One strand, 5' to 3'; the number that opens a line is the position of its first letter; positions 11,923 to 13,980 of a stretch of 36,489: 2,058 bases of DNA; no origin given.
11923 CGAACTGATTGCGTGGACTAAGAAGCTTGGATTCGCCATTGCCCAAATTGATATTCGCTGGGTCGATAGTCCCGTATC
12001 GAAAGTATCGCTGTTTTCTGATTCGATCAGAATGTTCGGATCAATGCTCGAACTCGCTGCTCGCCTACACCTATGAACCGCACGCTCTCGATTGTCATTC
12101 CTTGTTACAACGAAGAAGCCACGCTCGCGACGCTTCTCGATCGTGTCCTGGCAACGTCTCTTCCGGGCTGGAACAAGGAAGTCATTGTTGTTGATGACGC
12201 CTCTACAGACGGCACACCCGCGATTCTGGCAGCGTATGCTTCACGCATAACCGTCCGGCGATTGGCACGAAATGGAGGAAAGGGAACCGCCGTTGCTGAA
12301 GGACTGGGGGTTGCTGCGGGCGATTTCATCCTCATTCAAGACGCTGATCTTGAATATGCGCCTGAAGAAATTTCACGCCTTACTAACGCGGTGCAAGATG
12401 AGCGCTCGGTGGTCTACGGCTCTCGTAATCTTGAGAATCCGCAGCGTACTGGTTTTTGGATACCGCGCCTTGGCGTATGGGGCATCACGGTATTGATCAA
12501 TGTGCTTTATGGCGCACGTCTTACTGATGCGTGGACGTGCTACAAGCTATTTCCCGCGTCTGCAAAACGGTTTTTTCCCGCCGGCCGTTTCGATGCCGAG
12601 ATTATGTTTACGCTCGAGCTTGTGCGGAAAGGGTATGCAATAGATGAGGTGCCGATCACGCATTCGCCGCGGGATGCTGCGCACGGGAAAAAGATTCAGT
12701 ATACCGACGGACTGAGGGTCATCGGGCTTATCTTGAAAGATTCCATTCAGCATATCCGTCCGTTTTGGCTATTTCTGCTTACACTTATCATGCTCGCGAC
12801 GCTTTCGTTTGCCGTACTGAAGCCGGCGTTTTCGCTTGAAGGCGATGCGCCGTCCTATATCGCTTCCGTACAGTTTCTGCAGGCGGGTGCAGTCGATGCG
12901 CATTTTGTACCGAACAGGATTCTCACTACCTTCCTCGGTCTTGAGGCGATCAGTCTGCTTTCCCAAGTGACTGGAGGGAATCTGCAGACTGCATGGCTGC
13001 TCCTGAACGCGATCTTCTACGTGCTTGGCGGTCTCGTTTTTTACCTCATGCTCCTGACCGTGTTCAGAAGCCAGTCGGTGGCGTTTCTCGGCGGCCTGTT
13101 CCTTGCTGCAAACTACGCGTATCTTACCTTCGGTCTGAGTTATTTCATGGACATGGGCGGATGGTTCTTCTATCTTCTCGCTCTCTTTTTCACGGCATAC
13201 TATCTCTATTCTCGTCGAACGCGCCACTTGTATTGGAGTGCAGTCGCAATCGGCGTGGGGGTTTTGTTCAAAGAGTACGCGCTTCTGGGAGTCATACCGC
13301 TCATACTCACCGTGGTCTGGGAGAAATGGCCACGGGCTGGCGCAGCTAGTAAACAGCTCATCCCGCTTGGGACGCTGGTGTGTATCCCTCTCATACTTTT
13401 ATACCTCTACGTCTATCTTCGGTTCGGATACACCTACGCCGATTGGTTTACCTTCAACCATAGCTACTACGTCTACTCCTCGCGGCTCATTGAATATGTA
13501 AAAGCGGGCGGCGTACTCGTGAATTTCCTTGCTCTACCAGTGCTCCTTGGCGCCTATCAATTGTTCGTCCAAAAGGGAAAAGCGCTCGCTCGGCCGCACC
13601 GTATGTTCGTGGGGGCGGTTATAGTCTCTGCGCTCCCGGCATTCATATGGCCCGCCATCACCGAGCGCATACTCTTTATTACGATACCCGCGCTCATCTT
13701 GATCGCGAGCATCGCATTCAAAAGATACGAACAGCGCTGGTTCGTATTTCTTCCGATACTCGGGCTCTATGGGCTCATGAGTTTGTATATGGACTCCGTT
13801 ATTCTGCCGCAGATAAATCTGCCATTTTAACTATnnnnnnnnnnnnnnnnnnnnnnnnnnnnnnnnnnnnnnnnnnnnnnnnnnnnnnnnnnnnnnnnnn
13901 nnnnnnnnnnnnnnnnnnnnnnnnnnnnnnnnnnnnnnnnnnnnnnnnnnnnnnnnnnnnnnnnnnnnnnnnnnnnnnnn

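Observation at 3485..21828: Multi-branch polyprenyl-phosphate-sugar glycosylation locus: 4 Dpm1/GtrB-type GT2s, 1 GtrA, 4 GT-C-like membrane domains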

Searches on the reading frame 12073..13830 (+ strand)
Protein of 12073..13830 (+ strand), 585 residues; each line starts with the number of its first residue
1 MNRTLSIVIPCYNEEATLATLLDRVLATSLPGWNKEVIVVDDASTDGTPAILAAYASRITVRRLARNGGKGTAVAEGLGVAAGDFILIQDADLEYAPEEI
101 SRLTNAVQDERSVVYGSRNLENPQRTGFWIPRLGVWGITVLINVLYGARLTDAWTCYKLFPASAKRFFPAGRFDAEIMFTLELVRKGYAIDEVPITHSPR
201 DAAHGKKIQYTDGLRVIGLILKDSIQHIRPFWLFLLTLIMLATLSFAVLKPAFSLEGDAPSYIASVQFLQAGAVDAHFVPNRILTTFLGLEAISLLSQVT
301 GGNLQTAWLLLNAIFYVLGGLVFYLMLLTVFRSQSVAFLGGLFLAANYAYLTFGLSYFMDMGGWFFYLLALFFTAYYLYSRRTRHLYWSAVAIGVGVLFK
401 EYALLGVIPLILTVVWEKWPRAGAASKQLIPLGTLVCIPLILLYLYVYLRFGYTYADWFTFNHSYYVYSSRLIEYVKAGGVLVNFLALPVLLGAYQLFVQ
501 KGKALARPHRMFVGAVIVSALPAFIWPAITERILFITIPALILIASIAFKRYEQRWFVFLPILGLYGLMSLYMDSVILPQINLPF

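Call 4: search_protein_families(library=pfam, proteins=[window:12073-13830:+], max_evalue=0.01)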
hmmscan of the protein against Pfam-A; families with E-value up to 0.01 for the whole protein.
window:12073-13830:+ (585 aa): 3 families
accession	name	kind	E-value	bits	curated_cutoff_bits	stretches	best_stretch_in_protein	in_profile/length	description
PF00535.33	Glycos_transf_2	-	3.3e-33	115.4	23.3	1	6-133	1-130/168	Glycosyl transferase family 2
PF13231.12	PMT_2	-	4.2e-08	34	26.1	1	293-441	10-154/160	Dolichyl-phosphate-mannose-protein mannosyltransferase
PF13641.12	Glyco_tranf_2_3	-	4.8e-08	33.7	27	1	5-124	3-129/230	Glycosyltransferase like family 2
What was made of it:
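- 12073..13830 (+): GT2_3–GTC3 fusion: an N-terminal synthase-like GT2 domain (about residues 1-225) and a C-terminal PMT_2 membrane domain (about 230-585) in one polypeptide. PF00535 at E 3.3e-33, and PMT_2 at 34.0 bits against 26.1 (call 4).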

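Call 6: search_protein_families(library=ncbifam, proteins=[window:12073-13830:+], max_evalue=0.01)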
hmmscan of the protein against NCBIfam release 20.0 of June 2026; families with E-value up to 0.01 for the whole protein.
window:12073-13830:+ (585 aa): 22 families
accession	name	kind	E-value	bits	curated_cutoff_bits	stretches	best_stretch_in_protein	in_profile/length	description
TIGR04182.1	glyco_TIGR04182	equivalog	6e-22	78.4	325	1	6-240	3-234/293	S-layer glycoprotein N-glycosyltransferase AglJ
NF007986.1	PRK10714.1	equivalog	5.3e-17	61.8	529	1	4-119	7-127/316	undecaprenyl-phosphate 4-deoxy-4-formamido-L-arabinose transferase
NF041875.1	EPS_EpsD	equivalog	6.1e-15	55.4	370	1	5-116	1-114/325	exopolysaccharide biosynthesis glycosyltransferase EpsD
TIGR03937.1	PgaC_IcaA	equivalog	2.7e-13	49.6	422.3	1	4-95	46-138/407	poly-beta-1,6-N-acetyl-D-glucosamine synthase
NF007482.0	PRK10073.1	equivalog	2.8e-13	49.6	423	1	3-109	6-113/334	glycosyltransferase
NF047588.1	GlcsyltransPgfSStrep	equivalog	7.2e-13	48.4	500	1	5-128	3-131/308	glycosyltransferase PgfS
TIGR04283.1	glyco_like_mftF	equivalog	8.6e-13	48.4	182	1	5-114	1-104/221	TIGR04283 family arsenosugar biosynthesis glycosyltransferase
NF047683.1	TeichurnBiosyTuaG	equivalog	1.3e-12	47.9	400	1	3-109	6-113/252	teichuronic acid biosynthesis protein TuaG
NF010496.0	PRK13915.1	equivalog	6.6e-12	45.1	262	1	2-107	30-142/307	glucosyl-3-phosphoglycerate synthase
TIGR03965.1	mycofact_glyco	equivalog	1.4e-11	44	280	1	3-118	74-190/467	mycofactocin biosynthesis glycosyltransferase MftF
NF041391.1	DPhHxTase_Halo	equivalog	3.3e-11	42.6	375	1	11-201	3-187/213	dolichyl-phosphate hexose transferase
TIGR03469.1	HpnB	hypoth_equivalog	4.5e-09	35.8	379.25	1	5-112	46-165/386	hopene-associated glycosyltransferase HpnB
NF053739.1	GlytfEpsEBac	equivalog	1.1e-07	31.1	450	1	5-92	3-92/265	glycosyltransferase EpsE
TIGR04242.1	nodulat_NodC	equivalog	1.6e-07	30.6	550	1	6-116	51-166/395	chitooligosaccharide synthase NodC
NF038302.1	EPS_HpsE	equivalog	4.2e-07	29.2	300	1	5-92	3-96/307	hormogonium polysaccharide biosynthesis glycosyltransferase HpsE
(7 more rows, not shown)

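Call 9: search_solved_structures(query=window:12073-13830:+, max_evalue=0.01)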
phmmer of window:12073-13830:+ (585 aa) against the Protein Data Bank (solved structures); distinct sequences matched with E-value up to 0.01: 32.
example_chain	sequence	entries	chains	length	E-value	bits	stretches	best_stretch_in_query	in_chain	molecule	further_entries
5mlz_A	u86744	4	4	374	4.4e-15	58.5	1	4-123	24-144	Dolichol monophosphate mannose synthase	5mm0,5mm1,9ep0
9hwj_A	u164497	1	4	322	5.7e-13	51.5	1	4-154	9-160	Undecaprenyl-phosphate 4-deoxy-4-formamido-L-arabinose transferase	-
5eke_A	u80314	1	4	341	2e-12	49.7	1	4-121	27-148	Uncharacterized glycosyltransferase sll0501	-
5ekp_C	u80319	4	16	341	2.2e-12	49.6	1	4-121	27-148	Uncharacterized glycosyltransferase sll0501 | Glycosyltransferase sll0501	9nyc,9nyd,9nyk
9nye_A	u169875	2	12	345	2.2e-12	49.5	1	4-121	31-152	Glycosyltransferase sll0501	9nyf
9bhc_C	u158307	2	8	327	1.6e-11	46.8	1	4-116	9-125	Undecaprenyl-phosphate 4-deoxy-4-formamido-L-arabinose transferase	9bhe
8vxh_A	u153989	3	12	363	2e-11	46.4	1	4-116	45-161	Undecaprenyl-phosphate 4-deoxy-4-formamido-L-arabinose transferase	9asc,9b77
5tze_C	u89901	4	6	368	1.3e-08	37.1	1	5-104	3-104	Glycosyl transferase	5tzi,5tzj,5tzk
5tz8_A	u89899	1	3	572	2.8e-08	36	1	5-103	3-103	Glycosyl transferase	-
6yv7_B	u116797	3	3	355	3.1e-08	35.9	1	5-107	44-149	Glycosyl transferase, family 2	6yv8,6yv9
6yv7_A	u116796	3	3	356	3.1e-08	35.9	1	5-107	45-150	Glycosyl transferase, family 2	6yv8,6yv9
4y6n_A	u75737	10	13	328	3.8e-08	35.6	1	2-93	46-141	Glucosyl-3-phosphoglycerate synthase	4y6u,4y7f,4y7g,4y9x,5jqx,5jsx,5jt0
3e25_A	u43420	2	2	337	4e-08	35.5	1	2-93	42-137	Putative uncharacterized protein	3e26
4ddz_A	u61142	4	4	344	4.1e-08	35.5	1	2-93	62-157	GLUCOSYL-3-PHOSPHOGLYCERATE SYNTHASE (GpgS) | Glucosyl-3-phosphoglycerate synthase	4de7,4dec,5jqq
2z87_A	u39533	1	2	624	1.1e-07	34.1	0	5-98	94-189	Chondroitin synthase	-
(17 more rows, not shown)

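Call 16: find_encoding_contigs(protein=window:12073-13830:+, flank=10000, max_places=6)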
Protein window:12073-13830:+ (585 aa): no gene with exactly this product is on record in the collection.
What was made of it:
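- Tried and rejected: No encoding contig was on record (call 16).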

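Call 19: find_homologous_proteins(query=window:12073-13830:+)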
Query window:12073-13830:+ (585 aa): 672 proteins with E <= 0.001 among 8000 candidates; the best 120 are listed.
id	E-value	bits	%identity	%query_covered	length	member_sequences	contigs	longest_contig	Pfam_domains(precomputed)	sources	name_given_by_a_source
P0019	0.0e+0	1298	100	100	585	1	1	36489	PF13641.13,PF00535.33,PF13231.13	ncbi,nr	ncbi:MAG TPA: glycosyltransferase [Candidatus Paceibacterota bacterium]|nr:glycosyltransferase [Cand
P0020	7.9e-181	621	49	100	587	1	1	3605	PF13641.13,PF00535.33,PF13231.13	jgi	jgi:dolichol-phosphate mannosyltransferase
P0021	7.6e-179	614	51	99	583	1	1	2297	PF13641.13,PF00535.33,PF13231.13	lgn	-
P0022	2.5e-177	609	49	60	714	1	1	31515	PF13641.13,PF04138.21,PF00535.33,PF13231.13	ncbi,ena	-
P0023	6.3e-176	605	48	100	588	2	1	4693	PF10111.15,PF13641.13,PF00535.33,PF13231.13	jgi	jgi:glycosyltransferase involved in cell wall biosynthesis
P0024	1.4e-171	590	50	99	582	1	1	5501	PF13641.13,PF00535.33,PF13231.13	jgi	jgi:glycosyltransferase involved in cell wall biosynthesis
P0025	1.7e-166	573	46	100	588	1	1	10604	PF10111.15,PF13641.13,PF00535.33,PF13231.13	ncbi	-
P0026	2.8e-166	573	49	100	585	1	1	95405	PF13641.13,PF00535.33,PF13231.13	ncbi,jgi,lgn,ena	ncbi:MAG: glycosyltransferase [Candidatus Paceibacterota bacterium]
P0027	1.1e-158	548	46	100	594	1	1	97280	PF13641.13,PF00535.33,PF13231.13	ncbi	-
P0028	5.7e-153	529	49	99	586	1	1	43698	PF13641.13,PF00535.33,PF13231.13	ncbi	-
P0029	8.8e-136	472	44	99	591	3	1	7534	PF13641.13,PF00535.33,PF13231.13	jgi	-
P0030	1.0e-132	462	42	99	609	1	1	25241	PF10111.15,PF13641.13,PF00535.33,PF13231.13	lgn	-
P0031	1.1e-132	462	39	99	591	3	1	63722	PF13641.13,PF00535.33,PF13231.13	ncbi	-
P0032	8.2e-120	419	41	99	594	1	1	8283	PF13641.13,PF00535.33,PF13231.13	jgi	jgi:hypothetical protein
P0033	1.0e-115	406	39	99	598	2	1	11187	PF10111.15,PF13641.13,PF00535.33,PF13231.13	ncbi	-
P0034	6.1e-104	367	38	99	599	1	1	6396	PF10111.15,PF00535.33,PF13231.13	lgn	-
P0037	1.0e-83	300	61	38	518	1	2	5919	PF13847.13,PF13489.13,PF13641.13,PF13649.13,PF00535.33,PF08241.19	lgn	-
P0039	7.9e-82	294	59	39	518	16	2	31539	PF13489.13,PF13641.13,PF13649.13,PF00535.33,PF08241.19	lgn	-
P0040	1.3e-79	286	34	97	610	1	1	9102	PF13641.13,PF00535.33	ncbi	-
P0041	1.6e-79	286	58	39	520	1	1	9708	PF13847.13,PF13489.13,PF13641.13,PF13649.13,PF05148.22,PF00535.33,PF01209.25,PF08241.19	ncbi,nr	ncbi:MAG TPA: glycosyltransferase [Candidatus Paceibacterota bacterium]|nr:glycosyltransferase [Cand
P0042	3.9e-79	285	57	39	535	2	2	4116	PF13847.13,PF13489.13,PF10111.15,PF13641.13,PF13649.13,PF00535.33,PF01209.25,PF08241.19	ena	-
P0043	9.0e-79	284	59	39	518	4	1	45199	PF13847.13,PF13489.13,PF13641.13,PF13649.13,PF00535.33,PF01209.25,PF08241.19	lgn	-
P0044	1.4e-78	283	59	39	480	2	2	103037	PF13847.13,PF13489.13,PF10111.15,PF13641.13,PF13649.13,PF00535.33,PF08241.19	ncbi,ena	-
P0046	3.8e-78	282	34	96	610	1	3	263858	PF13641.13,PF00535.33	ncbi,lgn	-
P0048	7.5e-78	281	58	39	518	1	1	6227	PF13847.13,PF13489.13,PF10111.15,PF13641.13,PF13649.13,PF00535.33,PF08241.19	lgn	-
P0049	8.4e-78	281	60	36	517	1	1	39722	PF13489.13,PF13641.13,PF13649.13,PF00535.33,PF08241.19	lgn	-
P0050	9.0e-78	280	59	37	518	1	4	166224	PF13847.13,PF13489.13,PF10111.15,PF13641.13,PF13649.13,PF00535.33,PF08241.19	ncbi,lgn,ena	-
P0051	9.6e-78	280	59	39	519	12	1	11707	PF13847.13,PF13489.13,PF13641.13,PF13649.13,PF00535.33,PF08241.19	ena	-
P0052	3.6e-77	278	60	39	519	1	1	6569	PF13847.13,PF13489.13,PF10111.15,PF13641.13,PF13649.13,PF05148.22,PF00535.33,PF01209.25,PF08241.19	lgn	-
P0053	6.0e-77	278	59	39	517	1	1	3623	PF13847.13,PF13489.13,PF10111.15,PF13641.13,PF13649.13,PF00535.33,PF08241.19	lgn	-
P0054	1.6e-76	276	34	94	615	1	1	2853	PF10111.15,PF13641.13,PF00535.33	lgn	-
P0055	3.7e-76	275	56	39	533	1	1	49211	PF13489.13,PF10111.15,PF13641.13,PF13649.13,PF00535.33,PF08241.19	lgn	-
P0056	5.9e-76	274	57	39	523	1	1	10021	PF13847.13,PF13489.13,PF10111.15,PF13641.13,PF13649.13,PF00535.33,PF08241.19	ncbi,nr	ncbi:glycosyltransferase [Candidatus Parcubacteria bacterium]|nr:glycosyltransferase [Candidatus Par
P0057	7.5e-76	274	57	39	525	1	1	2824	PF13847.13,PF13489.13,PF13641.13,PF13649.13,PF00535.33,PF08241.19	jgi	jgi:dolichol-phosphate mannosyltransferase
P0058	8.0e-76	274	55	39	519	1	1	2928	PF13847.13,PF13489.13,PF13641.13,PF13649.13,PF05148.22,PF00535.33,PF01209.25,PF08241.19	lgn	-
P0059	1.0e-75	274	56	39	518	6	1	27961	PF13847.13,PF10111.15,PF13641.13,PF13649.13,PF00535.33,PF01209.25,PF08241.19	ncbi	-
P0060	1.7e-75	273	55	39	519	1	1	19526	PF13641.13,PF00535.33,PF08241.19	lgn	-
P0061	4.8e-75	271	55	38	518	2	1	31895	PF10111.15,PF13641.13,PF13649.13,PF00535.33,PF08241.19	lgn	-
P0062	5.2e-75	271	32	95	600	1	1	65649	PF13641.13,PF00535.33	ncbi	-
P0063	8.1e-75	271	53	39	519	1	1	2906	PF13489.13,PF10111.15,PF13641.13,PF13649.13,PF00535.33,PF01209.25,PF08241.19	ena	-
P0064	1.0e-74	270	56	39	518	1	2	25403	PF10111.15,PF13641.13,PF13649.13,PF00535.33,PF08241.19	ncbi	-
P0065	1.5e-74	270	57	38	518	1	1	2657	PF10111.15,PF13641.13,PF13649.13,PF00535.33,PF08241.19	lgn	-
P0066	1.6e-74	270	56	39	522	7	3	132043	PF13489.13,PF13641.13,PF13649.13,PF00535.33,PF08241.19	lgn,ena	-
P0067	3.0e-74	269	56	38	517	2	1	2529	PF13489.13,PF13641.13,PF13649.13,PF00535.33,PF08241.19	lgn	-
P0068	3.7e-74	268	57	39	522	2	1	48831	PF13847.13,PF13489.13,PF13641.13,PF13649.13,PF00535.33,PF01209.25,PF08241.19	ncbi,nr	ncbi:MAG TPA: glycosyltransferase [Candidatus Paceibacterota bacterium]|nr:glycosyltransferase [Cand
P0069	5.9e-74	268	55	39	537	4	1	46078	PF13847.13,PF13489.13,PF13641.13,PF13649.13,PF00535.33,PF08241.19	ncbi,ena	-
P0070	6.0e-74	268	49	45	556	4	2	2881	PF13641.13,PF13649.13,PF00535.33,PF08241.19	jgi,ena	-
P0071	8.4e-74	267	56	39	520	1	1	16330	PF13641.13,PF00535.33,PF08241.19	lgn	-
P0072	8.7e-74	267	58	37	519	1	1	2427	PF13847.13,PF13489.13,PF10111.15,PF13641.13,PF13649.13,PF00535.33,PF08241.19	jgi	jgi:glycosyltransferase involved in cell wall biosynthesis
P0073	9.6e-74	267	55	39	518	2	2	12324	PF10111.15,PF13641.13,PF13649.13,PF00535.33,PF08241.19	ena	-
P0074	1.5e-73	266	56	38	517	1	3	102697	PF13489.13,PF10111.15,PF13641.13,PF13649.13,PF00535.33,PF08241.19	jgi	jgi:glycosyltransferase involved in cell wall biosynthesis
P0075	1.9e-73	266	58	37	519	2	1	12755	PF13847.13,PF13489.13,PF13641.13,PF13649.13,PF00535.33,PF08241.19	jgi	jgi:glycosyltransferase involved in cell wall biosynthesis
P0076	3.0e-73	266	56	39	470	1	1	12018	PF13489.13,PF10111.15,PF13641.13,PF13649.13,PF00535.33,PF08241.19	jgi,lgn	jgi:glycosyltransferase involved in cell wall biosynthesis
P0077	3.6e-73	265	55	39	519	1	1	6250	PF13847.13,PF10111.15,PF13641.13,PF13649.13,PF00535.33,PF08241.19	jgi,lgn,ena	-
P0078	4.1e-73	265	56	39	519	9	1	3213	PF13847.13,PF13489.13,PF10111.15,PF13641.13,PF13649.13,PF05148.22,PF00535.33,PF08241.19,PF08242.19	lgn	-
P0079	5.2e-73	265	54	39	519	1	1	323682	PF13847.13,PF13489.13,PF13641.13,PF00535.33,PF08241.19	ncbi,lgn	ncbi:MAG: glycosyltransferase [Patescibacteria group bacterium]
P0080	1.3e-72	263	57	39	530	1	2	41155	PF13847.13,PF13489.13,PF13641.13,PF13649.13,PF00535.33,PF01209.25,PF08241.19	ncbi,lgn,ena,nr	ncbi:MAG TPA: glycosyltransferase [Candidatus Paceibacterota bacterium]|nr:glycosyltransferase [Cand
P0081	1.3e-72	263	54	39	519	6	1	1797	PF13641.13,PF13649.13,PF00535.33,PF08241.19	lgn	-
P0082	1.5e-72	263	51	44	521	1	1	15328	PF13641.13,PF00535.33,PF08241.19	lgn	-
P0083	1.6e-72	263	56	36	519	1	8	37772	PF13641.13,PF13649.13,PF00535.33,PF08241.19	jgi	jgi:glycosyltransferase involved in cell wall biosynthesis/SAM-dependent methyltransferase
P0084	2.2e-72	263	56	38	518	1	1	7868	PF13489.13,PF13641.13,PF00535.33,PF08241.19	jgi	jgi:dolichol-phosphate mannosyltransferase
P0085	2.3e-72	263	56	38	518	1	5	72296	PF13847.13,PF13489.13,PF13641.13,PF00535.33,PF08241.19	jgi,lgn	jgi:SAM-dependent methyltransferase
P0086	2.3e-72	263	54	39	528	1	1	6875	PF13847.13,PF13489.13,PF13641.13,PF13649.13,PF00535.33,PF08241.19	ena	-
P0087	2.9e-72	262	58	39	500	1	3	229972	PF13847.13,PF13489.13,PF13641.13,PF13649.13,PF00535.33,PF01209.25,PF08241.19,PF08242.19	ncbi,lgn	-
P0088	4.2e-72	262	58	39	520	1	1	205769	PF13847.13,PF13489.13,PF13641.13,PF13649.13,PF00535.33,PF08241.19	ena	-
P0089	5.9e-72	261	56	37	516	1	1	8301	PF13847.13,PF13641.13,PF13649.13,PF00535.33,PF01209.25,PF08241.19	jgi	jgi:glycosyltransferase involved in cell wall biosynthesis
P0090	6.3e-72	261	54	39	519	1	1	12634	PF10111.15,PF13641.13,PF13649.13,PF00535.33,PF08241.19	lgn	-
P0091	8.2e-72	261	56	39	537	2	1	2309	PF13847.13,PF10111.15,PF13641.13,PF13649.13,PF00535.33,PF08241.19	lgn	-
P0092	9.2e-72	261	57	39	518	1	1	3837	PF10111.15,PF13641.13,PF00535.33,PF08241.19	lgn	-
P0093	1.1e-71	260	56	37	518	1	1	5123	PF10111.15,PF13641.13,PF13649.13,PF00535.33,PF01209.25,PF08241.19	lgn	-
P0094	1.1e-71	260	57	39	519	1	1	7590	PF13641.13,PF13649.13,PF00535.33,PF08241.19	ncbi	-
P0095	1.8e-71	260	48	48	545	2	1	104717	PF13489.13,PF13641.13,PF13649.13,PF00535.33,PF08241.19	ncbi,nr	ncbi:MAG: glycosyltransferase [Candidatus Sungbacteria bacterium]|nr:glycosyltransferase [Candidatus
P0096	2.0e-71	259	54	39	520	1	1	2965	PF13847.13,PF10111.15,PF13641.13,PF13649.13,PF00535.33,PF08241.19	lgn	-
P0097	2.3e-71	259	54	39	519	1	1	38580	PF13847.13,PF13641.13,PF13649.13,PF00535.33,PF08241.19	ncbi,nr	ncbi:MAG: glycosyltransferase [bacterium]|nr:glycosyltransferase [bacterium]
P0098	2.9e-71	259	56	38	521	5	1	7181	PF13641.13,PF13649.13,PF00535.33,PF08241.19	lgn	-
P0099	3.3e-71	259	57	39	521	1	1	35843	PF13641.13,PF00535.33,PF08241.19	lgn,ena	-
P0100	1.3e-70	257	55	39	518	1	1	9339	PF13489.13,PF10111.15,PF13641.13,PF13649.13,PF00535.33,PF08241.19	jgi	-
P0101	1.3e-70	257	57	38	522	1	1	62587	PF13847.13,PF13489.13,PF13641.13,PF13649.13,PF00535.33,PF01209.25,PF08241.19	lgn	-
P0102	1.5e-70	257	56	39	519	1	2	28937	PF13489.13,PF13641.13,PF13649.13,PF00535.33,PF08241.19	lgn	-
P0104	1.6e-70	256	56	39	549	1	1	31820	PF13847.13,PF13641.13,PF13649.13,PF00535.33,PF08241.19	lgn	-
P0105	2.2e-70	256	57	39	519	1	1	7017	PF13641.13,PF13649.13,PF00535.33,PF08241.19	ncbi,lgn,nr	ncbi:MAG: glycosyltransferase [bacterium]|nr:glycosyltransferase [bacterium]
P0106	3.0e-70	256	54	39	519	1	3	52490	PF13489.13,PF13641.13,PF13649.13,PF00535.33,PF08241.19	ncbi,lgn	-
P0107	5.3e-70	255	55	39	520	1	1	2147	PF13847.13,PF13489.13,PF13641.13,PF13649.13,PF00535.33,PF01209.25,PF08241.19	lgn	-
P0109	7.7e-70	254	49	44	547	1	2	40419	PF13847.13,PF13489.13,PF13641.13,PF13649.13,PF00535.33,PF01209.25,PF08241.19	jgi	jgi:glycosyltransferase involved in cell wall biosynthesis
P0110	7.8e-70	254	55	39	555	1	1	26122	PF13489.13,PF10111.15,PF13641.13,PF13649.13,PF00535.33,PF08241.19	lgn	-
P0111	1.0e-69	254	53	39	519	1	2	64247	PF13641.13,PF13649.13,PF00535.33,PF08241.19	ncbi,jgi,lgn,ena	-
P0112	1.0e-69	254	53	39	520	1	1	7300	PF13641.13,PF00535.33,PF08241.19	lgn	-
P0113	1.7e-69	253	56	38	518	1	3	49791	PF13489.13,PF10111.15,PF13641.13,PF13649.13,PF00535.33,PF08241.19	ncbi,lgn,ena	ncbi:MAG: glycosyltransferase [Patescibacteria group bacterium]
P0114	1.7e-69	253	53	39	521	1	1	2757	PF13489.13,PF13641.13,PF00535.33,PF08241.19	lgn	-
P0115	1.9e-69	253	52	39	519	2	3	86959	PF13641.13,PF00535.33,PF08241.19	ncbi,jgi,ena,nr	ncbi:MAG: Glycosyl transferase family 2 [Parcubacteria group bacterium GW2011_GWA2_47_16]|nr:MAG: Gl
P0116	1.9e-69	253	56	39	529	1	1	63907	PF13847.13,PF10111.15,PF13641.13,PF13649.13,PF00535.33,PF08241.19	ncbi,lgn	-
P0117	2.9e-69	252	54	39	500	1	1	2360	PF13847.13,PF13489.13,PF13641.13,PF13649.13,PF05148.22,PF00535.33,PF01209.25,PF08241.19,PF08242.19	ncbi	-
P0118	4.8e-69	252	56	39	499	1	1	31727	PF13641.13,PF13649.13,PF00535.33,PF08241.19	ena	-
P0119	5.4e-69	251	54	39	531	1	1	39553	PF13847.13,PF13489.13,PF13641.13,PF13649.13,PF00535.33,PF01209.25,PF08241.19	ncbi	-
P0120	5.6e-69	251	54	39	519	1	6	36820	PF13847.13,PF13489.13,PF10111.15,PF13641.13,PF13649.13,PF00535.33,PF08241.19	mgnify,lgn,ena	mgnify:CR=1 FL=1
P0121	5.8e-69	251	54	39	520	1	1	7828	PF13489.13,PF13641.13,PF13649.13,PF00535.33,PF08241.19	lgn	-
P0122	6.4e-69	251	53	39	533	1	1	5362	PF13641.13,PF00535.33,PF08241.19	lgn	-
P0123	7.7e-69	251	54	39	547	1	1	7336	PF13847.13,PF13641.13,PF13649.13,PF00535.33,PF08241.19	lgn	-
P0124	8.6e-69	251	52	39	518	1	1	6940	PF13489.13,PF13641.13,PF00535.33,PF08241.19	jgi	-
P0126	1.3e-68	250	52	39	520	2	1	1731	PF13641.13,PF00535.33,PF08241.19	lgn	-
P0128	3.4e-68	249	52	39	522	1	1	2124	PF13847.13,PF13489.13,PF10111.15,PF13641.13,PF13649.13,PF00535.33,PF08241.19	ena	-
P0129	5.0e-68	248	52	39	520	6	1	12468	PF13847.13,PF10111.15,PF13641.13,PF13649.13,PF00535.33,PF01209.25,PF08241.19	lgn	-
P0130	7.3e-68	248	55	37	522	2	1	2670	PF13847.13,PF13489.13,PF10111.15,PF13641.13,PF13649.13,PF00535.33,PF01209.25,PF08241.19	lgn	-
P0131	7.6e-68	248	57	37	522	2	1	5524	PF13847.13,PF10111.15,PF13641.13,PF13649.13,PF00535.33,PF01209.25,PF08241.19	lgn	-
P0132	1.4e-67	247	51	39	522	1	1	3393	PF13847.13,PF13489.13,PF10111.15,PF13641.13,PF13649.13,PF05148.22,PF00535.33,PF08241.19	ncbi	ncbi:glycosyltransferase [Patescibacteria group bacterium]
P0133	2.3e-67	246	53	39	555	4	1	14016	PF13847.13,PF10111.15,PF13641.13,PF13649.13,PF00535.33,PF08241.19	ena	-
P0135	5.0e-67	245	50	38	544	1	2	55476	PF13847.13,PF13489.13,PF10111.15,PF13641.13,PF00535.33,PF08241.19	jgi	jgi:SAM-dependent methyltransferase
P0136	7.1e-67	244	53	39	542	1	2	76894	PF13847.13,PF13641.13,PF13649.13,PF00535.33,PF08241.19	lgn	-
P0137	1.6e-66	243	51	39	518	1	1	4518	PF13847.13,PF13489.13,PF10111.15,PF13641.13,PF00535.33,PF08241.19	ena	-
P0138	2.2e-66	243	53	39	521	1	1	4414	PF13641.13,PF00535.33,PF08241.19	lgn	-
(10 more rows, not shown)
